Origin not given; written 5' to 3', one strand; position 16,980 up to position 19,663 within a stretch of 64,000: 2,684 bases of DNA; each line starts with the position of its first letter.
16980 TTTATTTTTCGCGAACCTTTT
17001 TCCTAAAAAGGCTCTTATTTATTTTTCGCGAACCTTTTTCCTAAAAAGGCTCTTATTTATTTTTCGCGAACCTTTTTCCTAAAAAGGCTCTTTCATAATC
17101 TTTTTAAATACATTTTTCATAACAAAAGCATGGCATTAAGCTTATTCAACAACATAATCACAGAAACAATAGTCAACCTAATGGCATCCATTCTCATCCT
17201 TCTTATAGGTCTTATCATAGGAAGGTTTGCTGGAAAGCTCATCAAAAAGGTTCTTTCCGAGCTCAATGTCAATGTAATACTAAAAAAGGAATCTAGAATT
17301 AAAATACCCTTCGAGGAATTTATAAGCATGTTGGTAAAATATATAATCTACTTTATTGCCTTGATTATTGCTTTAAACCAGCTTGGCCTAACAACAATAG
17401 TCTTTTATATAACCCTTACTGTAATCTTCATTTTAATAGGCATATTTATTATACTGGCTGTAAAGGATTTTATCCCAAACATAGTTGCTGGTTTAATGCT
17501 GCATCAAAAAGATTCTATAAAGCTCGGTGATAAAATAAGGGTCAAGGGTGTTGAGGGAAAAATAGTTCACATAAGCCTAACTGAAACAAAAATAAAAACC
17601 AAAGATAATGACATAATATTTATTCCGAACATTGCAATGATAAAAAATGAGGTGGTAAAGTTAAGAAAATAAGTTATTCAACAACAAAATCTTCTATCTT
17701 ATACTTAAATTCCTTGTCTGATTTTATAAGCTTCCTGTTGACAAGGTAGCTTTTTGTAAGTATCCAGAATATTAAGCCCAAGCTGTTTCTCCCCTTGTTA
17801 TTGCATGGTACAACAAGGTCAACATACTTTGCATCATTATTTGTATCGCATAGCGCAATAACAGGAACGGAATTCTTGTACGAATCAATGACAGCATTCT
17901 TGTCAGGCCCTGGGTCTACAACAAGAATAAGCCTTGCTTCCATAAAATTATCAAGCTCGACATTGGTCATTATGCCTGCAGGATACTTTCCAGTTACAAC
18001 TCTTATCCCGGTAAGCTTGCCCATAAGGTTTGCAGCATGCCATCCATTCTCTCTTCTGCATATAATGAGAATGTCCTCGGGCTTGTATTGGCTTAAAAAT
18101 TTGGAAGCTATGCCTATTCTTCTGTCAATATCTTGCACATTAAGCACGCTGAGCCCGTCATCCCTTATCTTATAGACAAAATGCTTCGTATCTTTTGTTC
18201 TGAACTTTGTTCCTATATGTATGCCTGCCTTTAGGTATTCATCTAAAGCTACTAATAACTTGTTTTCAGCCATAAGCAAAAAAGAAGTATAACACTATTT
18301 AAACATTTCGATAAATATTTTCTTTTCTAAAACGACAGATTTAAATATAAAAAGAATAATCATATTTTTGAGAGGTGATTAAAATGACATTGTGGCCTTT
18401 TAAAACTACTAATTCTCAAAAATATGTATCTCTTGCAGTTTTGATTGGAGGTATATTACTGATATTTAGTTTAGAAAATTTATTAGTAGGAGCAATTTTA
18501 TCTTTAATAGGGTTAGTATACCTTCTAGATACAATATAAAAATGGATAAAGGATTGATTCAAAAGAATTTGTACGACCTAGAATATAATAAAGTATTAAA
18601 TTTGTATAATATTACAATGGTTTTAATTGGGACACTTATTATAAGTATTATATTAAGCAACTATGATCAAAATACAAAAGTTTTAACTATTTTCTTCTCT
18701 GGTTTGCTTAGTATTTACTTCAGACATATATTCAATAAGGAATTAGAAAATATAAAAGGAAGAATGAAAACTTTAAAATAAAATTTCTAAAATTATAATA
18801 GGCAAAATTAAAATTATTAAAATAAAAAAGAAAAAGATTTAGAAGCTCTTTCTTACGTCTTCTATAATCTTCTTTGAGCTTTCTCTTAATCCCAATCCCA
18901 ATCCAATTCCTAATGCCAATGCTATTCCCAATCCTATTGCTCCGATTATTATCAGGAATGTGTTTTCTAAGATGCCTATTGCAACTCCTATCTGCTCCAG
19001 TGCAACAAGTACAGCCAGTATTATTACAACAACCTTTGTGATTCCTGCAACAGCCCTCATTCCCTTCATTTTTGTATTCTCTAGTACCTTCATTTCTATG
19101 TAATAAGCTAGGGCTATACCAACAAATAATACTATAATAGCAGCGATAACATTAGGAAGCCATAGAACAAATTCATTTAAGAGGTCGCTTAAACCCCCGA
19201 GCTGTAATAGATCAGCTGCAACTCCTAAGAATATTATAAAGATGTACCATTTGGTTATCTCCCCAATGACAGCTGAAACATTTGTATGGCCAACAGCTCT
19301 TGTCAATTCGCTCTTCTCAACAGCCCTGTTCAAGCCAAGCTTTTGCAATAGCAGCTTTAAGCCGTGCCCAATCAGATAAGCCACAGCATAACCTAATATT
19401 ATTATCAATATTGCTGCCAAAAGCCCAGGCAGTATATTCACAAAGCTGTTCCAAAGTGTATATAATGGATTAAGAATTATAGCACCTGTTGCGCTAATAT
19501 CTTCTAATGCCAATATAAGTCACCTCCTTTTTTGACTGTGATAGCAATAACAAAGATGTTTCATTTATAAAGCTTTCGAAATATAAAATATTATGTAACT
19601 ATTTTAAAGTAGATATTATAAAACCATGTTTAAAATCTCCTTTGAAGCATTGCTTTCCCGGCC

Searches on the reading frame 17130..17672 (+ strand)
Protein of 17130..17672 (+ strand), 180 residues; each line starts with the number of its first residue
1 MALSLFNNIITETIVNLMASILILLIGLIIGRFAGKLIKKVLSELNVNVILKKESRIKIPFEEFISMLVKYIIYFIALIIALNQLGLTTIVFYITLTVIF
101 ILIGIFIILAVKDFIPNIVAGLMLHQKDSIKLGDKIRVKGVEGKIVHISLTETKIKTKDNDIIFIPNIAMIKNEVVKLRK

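Call 8: search_protein_families(library=pfam, proteins=[window:17130-17672:+])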
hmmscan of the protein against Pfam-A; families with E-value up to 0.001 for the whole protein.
window:17130-17672:+ (180 aa): 2 families
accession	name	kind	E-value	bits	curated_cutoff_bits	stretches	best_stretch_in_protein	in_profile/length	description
PF00924.24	MS_channel_2nd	-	2.7e-14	53.5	20.2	1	114-176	2-64/68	Mechanosensitive ion channel, beta-domain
PF05552.17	MS_channel_1st_1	-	3.7e-07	30.4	22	1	9-48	9-48/50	Mechanosensitive ion channel, conserved TM helix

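Call 12: find_encoding_contigs(protein=window:17130-17672:+, flank=5000, max_places=10)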
Protein window:17130-17672:+ (180 aa): no gene with exactly this product is on record in the collection.

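Call 41: find_homologous_proteins(query=window:17130-17672:+, max_evalue=1e-40)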
Query window:17130-17672:+ (180 aa): 34 proteins with E <= 1e-40 among 573 candidates.
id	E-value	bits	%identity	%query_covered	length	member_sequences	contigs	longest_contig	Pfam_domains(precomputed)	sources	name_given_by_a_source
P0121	4.1e-98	344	100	100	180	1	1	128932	PF00924.25,PF05552.18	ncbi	ncbi:MAG: mechanosensitive ion channel domain-containing protein [Nanoarchaeota archaeon]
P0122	1.9e-82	293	80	100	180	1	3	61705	PF00924.25,PF05552.18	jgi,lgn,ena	-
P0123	2.6e-55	205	59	100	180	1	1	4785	PF00924.25,PF05552.18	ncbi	-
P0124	3.5e-54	201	60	99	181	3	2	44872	PF00924.25,PF05552.18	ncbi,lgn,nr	ncbi:mechanosensitive ion channel [Candidatus Woesearchaeota archaeon]|nr:mechanosensitive ion chann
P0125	4.1e-52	194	61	94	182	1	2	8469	PF00924.25,PF05552.18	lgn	-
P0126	9.1e-52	193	56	99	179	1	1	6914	PF00924.25,PF05552.18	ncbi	-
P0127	4.6e-51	191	60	93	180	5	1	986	PF00924.25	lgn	-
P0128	4.7e-51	191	57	95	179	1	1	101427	PF00924.25,PF05552.18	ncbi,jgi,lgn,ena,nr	ncbi:MAG: mechanosensitive ion channel family protein [Nanoarchaeota archaeon]|nr:mechanosensitive i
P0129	5.4e-51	191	59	86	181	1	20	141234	PF00924.25,PF05552.18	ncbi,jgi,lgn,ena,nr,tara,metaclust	ncbi:MAG: mechanosensitive ion channel [Candidatus Nanoarchaeia archaeon]|jgi:small-conductance mech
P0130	7.0e-51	190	56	99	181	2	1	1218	PF00924.25,PF05552.18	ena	-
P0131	8.1e-51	190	54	99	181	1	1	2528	PF00924.25,PF05552.18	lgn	-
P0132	8.3e-51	190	59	86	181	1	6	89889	PF00924.25,PF05552.18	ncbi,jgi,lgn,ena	jgi:small-conductance mechanosensitive channel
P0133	5.7e-50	188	55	95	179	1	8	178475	PF00924.25,PF05552.18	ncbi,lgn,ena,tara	tara:strand:- start:29140 stop:29679 length:540 start_codon:yes stop_codon:yes gene_type:complete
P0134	1.9e-48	183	52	99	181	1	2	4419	PF00924.25,PF05552.18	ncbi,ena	-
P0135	5.6e-48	181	56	81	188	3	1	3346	PF00924.25,PF05552.18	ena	-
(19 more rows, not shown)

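Call 42: find_encoding_contigs(protein=P0122, flank=10000, max_places=10)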
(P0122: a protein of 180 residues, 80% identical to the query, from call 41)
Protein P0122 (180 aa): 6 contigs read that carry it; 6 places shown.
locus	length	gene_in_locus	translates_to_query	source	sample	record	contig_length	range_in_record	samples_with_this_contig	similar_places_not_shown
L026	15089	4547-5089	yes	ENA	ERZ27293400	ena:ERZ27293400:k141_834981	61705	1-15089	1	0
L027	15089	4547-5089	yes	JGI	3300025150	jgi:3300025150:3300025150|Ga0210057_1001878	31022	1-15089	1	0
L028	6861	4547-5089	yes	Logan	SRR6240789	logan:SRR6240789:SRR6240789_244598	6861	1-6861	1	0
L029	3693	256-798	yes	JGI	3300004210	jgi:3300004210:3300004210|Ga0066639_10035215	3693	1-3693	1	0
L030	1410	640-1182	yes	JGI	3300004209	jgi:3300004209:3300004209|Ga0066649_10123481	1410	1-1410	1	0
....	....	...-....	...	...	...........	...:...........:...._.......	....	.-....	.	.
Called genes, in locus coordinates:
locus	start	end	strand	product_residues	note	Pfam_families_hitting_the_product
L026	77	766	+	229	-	-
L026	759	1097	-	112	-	PF01981:PTH2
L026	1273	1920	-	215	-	PF00730:HhH-GPD, PF00633:HHH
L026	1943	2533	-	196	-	PF02777:Sod_Fe_C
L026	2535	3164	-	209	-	PF00578:AhpC-TSA, PF08534:Redoxin, PF10417:1-cysPrx_C (weak)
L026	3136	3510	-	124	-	PF01475:FUR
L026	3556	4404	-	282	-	PF01926:MMR_HSR1, PF02824:TGS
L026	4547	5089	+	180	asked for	PF05552:MS_channel_1st_1, PF00924:MS_channel_2nd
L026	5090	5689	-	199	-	PF00318:Ribosomal_S2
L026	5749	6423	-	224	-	PF05552:MS_channel_1st_1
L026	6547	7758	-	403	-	PF03952:Enolase_N, PF00113:Enolase_C, PF13378:MR_MLE_C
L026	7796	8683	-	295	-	PF00588:SpoU_methylase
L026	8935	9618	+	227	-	-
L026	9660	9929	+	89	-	PF14947:HTH_45, PF14277:DUF4364 (weak)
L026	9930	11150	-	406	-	PF12704:MacB_PCD, PF02687:FtsX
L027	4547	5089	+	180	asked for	PF05552:MS_channel_1st_1, PF00924:MS_channel_2nd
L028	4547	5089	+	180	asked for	PF05552:MS_channel_1st_1, PF00924:MS_channel_2nd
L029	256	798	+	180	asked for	PF05552:MS_channel_1st_1, PF00924:MS_channel_2nd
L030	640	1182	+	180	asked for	PF05552:MS_channel_1st_1, PF00924:MS_channel_2nd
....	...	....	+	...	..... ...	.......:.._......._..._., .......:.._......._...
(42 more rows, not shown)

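Call 44: find_encoding_contigs(protein=P0124, flank=2000, max_places=2)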
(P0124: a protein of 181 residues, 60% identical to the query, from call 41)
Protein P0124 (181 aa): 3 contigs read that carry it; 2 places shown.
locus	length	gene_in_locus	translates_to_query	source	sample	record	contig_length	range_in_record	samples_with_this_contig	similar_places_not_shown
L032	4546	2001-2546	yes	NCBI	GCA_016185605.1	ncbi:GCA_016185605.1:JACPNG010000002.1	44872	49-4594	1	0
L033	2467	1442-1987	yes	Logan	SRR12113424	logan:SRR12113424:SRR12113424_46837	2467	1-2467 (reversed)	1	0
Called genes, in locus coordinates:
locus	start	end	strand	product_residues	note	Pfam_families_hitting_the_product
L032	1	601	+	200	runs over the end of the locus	PF22175:Ogg-HhH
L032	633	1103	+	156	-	-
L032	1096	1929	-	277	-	PF01926:MMR_HSR1, PF02421:FeoB_N, PF02824:TGS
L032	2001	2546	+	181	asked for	PF05552:MS_channel_1st_1, PF00924:MS_channel_2nd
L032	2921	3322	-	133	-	PF04472:SepF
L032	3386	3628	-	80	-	PF03685:UPF0147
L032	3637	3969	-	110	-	PF01920:Prefoldin_2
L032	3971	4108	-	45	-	-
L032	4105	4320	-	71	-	PF01780:Ribosomal_L37ae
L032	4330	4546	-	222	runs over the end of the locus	-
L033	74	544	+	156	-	-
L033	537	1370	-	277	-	PF01926:MMR_HSR1, PF02421:FeoB_N, PF02824:TGS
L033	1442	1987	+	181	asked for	PF05552:MS_channel_1st_1, PF00924:MS_channel_2nd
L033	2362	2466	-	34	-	?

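Call 45: find_encoding_contigs(protein=P0129, flank=2000, max_places=2)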
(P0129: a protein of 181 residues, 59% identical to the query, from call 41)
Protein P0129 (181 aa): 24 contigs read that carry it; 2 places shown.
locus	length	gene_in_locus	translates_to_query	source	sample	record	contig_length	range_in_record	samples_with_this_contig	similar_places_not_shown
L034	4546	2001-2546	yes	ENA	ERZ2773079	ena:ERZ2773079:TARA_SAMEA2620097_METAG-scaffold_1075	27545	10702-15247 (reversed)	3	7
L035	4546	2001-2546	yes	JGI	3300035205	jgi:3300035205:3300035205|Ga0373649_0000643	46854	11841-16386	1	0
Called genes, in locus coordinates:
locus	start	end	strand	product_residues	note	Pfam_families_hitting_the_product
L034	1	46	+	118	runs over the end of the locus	PF14251:PterinBD-DUF4346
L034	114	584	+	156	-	-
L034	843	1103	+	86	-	-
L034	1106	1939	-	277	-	PF01926:MMR_HSR1, PF02421:FeoB_N (weak), PF02824:TGS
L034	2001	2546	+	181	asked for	PF05552:MS_channel_1st_1, PF00924:MS_channel_2nd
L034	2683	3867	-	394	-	PF12704:MacB_PCD, PF02687:FtsX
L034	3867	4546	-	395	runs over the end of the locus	PF12704:MacB_PCD, PF02687:FtsX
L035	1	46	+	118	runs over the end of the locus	PF14251:PterinBD-DUF4346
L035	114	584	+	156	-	-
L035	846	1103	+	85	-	-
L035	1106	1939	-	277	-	PF01926:MMR_HSR1, PF02421:FeoB_N (weak), PF02824:TGS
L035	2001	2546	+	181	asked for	PF05552:MS_channel_1st_1, PF00924:MS_channel_2nd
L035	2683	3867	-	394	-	PF12704:MacB_PCD, PF02687:FtsX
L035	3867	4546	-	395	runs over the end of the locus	PF12704:MacB_PCD, PF02687:FtsX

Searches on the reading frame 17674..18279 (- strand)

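Call 8: search_protein_families(library=pfam, proteins=[window:17674-18279:-])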
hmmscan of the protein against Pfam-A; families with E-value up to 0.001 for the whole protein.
window:17674-18279:- (201 aa): 1 family
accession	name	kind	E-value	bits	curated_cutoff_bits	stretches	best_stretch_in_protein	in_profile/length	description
PF00318.25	Ribosomal_S2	-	2.5e-17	63.3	26.1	1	116-177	151-212/216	Ribosomal protein S2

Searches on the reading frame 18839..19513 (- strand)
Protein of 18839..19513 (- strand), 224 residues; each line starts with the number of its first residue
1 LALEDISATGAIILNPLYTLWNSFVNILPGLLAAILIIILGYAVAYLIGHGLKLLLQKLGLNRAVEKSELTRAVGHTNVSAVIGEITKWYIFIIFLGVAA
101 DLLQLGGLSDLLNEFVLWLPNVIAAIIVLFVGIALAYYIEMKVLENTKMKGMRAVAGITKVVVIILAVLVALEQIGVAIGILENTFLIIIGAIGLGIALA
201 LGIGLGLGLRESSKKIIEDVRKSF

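Call 8: search_protein_families(library=pfam, proteins=[window:18839-19513:-])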
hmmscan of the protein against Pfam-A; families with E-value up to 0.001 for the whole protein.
window:18839-19513:- (224 aa): 1 family
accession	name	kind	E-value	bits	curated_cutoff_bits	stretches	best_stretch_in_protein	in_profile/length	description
PF05552.17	MS_channel_1st_1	-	3.2e-13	49.8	22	2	15-63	1-49/50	Mechanosensitive ion channel, conserved TM helix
